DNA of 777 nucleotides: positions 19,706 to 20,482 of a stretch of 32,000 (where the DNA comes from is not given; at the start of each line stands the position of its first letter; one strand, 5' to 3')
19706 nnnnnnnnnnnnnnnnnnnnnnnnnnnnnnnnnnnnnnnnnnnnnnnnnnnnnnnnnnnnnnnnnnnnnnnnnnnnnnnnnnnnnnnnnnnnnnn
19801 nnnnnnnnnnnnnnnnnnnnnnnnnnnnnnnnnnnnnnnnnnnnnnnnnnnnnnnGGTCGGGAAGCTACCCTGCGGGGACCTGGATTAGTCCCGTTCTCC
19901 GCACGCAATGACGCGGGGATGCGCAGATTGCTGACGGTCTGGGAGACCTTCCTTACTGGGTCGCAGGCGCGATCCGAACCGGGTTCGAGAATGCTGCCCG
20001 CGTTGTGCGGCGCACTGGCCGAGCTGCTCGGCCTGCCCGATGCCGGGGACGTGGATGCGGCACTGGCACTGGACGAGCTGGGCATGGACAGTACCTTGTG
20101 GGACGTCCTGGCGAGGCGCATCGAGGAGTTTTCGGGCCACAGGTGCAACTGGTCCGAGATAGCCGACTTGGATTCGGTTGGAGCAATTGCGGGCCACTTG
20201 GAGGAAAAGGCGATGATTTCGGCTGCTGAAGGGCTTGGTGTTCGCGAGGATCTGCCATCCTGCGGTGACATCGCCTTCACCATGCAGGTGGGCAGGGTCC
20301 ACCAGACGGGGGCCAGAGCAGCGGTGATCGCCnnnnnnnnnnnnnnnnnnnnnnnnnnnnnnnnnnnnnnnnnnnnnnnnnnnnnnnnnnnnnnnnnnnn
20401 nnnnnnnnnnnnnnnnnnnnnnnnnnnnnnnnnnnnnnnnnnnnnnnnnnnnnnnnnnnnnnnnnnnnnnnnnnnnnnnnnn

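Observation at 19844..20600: Carrier-protein-like unit embedded inside the flanking subdomain of KS5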

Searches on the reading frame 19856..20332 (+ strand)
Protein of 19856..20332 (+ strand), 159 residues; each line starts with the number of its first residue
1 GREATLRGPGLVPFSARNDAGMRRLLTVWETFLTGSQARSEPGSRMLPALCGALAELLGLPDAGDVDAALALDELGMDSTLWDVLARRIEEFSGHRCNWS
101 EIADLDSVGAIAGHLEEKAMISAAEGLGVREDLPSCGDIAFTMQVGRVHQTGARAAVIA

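Call 28: search_solved_structures(query=window:19856-20332:+, max_evalue=10, show_alignments=5)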
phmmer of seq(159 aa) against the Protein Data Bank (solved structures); distinct sequences matched with E-value up to 10: 3.
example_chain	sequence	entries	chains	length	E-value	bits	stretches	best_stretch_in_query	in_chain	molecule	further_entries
7vrs_C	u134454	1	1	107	0.021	18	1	37-116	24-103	Type I modular polyketide synthase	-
6lvt_A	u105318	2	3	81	0.13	15.4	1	52-118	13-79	Acyl carrier protein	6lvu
7qpi_A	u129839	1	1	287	0.49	13.6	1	59-155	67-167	Vitamin D receptor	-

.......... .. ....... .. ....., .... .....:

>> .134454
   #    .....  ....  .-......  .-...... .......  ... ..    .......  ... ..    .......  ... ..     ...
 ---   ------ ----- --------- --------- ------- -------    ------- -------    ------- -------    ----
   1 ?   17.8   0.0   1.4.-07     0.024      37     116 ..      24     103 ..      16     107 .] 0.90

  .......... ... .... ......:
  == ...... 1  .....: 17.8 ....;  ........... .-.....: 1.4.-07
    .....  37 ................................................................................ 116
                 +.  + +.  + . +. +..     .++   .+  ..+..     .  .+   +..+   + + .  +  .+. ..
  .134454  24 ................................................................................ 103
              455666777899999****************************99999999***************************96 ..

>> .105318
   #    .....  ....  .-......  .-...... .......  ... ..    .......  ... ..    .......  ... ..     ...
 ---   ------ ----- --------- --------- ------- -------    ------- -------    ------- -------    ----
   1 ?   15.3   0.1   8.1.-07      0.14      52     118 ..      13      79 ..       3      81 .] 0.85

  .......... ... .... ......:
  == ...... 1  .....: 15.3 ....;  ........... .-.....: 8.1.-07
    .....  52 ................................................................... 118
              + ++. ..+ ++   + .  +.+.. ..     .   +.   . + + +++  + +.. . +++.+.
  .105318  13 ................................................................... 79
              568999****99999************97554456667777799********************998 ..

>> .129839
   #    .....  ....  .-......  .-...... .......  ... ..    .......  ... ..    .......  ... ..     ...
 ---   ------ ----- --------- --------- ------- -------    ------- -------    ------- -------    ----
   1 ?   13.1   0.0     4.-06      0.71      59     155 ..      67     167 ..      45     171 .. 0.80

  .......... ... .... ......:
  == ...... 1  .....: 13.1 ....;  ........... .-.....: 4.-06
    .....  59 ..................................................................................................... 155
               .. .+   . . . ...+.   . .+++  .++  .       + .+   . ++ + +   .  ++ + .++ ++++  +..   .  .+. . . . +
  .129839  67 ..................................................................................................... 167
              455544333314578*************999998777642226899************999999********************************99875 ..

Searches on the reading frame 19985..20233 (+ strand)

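Call 5: search_protein_families(library=pfam, proteins=[window:19985-20233:+], max_evalue=1)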
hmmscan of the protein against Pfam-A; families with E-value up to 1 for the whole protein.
seq(83 aa): 1 family
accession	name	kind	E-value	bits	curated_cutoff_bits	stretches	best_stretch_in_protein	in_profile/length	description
PF00550.31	PP-binding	-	2.9e-07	31.1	20.8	1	6-72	2-67/67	Phosphopantetheine attachment site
